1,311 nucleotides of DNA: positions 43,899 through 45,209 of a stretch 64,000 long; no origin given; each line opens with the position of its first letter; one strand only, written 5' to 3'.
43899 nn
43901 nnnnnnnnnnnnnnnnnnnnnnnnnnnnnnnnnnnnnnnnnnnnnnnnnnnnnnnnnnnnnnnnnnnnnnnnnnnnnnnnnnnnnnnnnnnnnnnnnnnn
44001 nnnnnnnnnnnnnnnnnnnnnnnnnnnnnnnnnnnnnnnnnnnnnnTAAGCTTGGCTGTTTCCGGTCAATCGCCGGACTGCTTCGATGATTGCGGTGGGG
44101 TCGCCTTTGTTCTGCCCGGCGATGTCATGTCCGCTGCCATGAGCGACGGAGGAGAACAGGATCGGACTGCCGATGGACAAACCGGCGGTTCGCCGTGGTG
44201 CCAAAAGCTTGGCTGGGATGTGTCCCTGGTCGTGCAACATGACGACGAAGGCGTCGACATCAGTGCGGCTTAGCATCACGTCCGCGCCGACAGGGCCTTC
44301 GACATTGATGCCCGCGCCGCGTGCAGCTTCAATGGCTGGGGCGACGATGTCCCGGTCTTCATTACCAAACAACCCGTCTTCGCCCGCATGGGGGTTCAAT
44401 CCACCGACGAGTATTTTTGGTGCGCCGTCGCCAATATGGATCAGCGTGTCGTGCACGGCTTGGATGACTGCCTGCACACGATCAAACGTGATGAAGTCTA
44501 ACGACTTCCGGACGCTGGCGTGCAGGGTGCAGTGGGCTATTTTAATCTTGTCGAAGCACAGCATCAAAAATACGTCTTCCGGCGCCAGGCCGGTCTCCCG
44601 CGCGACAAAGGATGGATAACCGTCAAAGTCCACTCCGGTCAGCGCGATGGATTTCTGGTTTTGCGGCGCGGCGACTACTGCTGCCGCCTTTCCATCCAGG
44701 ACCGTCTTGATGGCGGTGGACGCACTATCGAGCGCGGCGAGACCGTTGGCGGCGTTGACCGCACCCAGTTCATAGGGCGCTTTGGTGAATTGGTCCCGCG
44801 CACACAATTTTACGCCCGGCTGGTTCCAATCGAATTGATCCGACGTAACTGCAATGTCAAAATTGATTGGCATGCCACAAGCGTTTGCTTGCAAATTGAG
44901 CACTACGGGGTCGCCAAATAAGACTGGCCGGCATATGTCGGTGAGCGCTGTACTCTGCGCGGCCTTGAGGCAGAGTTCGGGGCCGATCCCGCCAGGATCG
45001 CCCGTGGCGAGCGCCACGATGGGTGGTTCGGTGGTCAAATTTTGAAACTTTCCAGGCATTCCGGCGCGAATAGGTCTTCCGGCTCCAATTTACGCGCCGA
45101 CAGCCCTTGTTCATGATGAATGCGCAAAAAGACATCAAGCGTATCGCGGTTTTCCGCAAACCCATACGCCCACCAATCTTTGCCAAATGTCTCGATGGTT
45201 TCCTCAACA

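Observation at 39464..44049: Candidate undescribed membrane-linked molybdoenzyme: hotdog protein + H-x13-H x2 membrane protein + ferredoxin-fused, Tat-less bis-MGD oxidoreductase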

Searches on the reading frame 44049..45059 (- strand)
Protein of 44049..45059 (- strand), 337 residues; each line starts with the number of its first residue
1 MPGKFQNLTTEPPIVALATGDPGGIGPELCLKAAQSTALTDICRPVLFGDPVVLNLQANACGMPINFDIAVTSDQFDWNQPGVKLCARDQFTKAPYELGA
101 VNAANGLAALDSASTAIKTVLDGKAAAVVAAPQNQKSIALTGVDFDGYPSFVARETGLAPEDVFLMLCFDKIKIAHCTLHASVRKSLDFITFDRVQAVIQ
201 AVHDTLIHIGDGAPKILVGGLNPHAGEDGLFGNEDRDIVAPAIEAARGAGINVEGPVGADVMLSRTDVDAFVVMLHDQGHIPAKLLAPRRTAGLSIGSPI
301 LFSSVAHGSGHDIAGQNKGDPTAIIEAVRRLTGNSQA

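Call 43: search_protein_families(library=pfam, proteins=[window:44049-45059:-], max_evalue=0.00001)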
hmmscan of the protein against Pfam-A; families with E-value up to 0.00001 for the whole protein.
window:44049-45059:- (337 aa): 1 family
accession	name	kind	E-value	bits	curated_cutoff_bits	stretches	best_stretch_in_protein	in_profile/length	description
PF04166.17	PdxA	-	2.5e-68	231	27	1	42-329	2-284/286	Pyridoxal phosphate biosynthetic protein PdxA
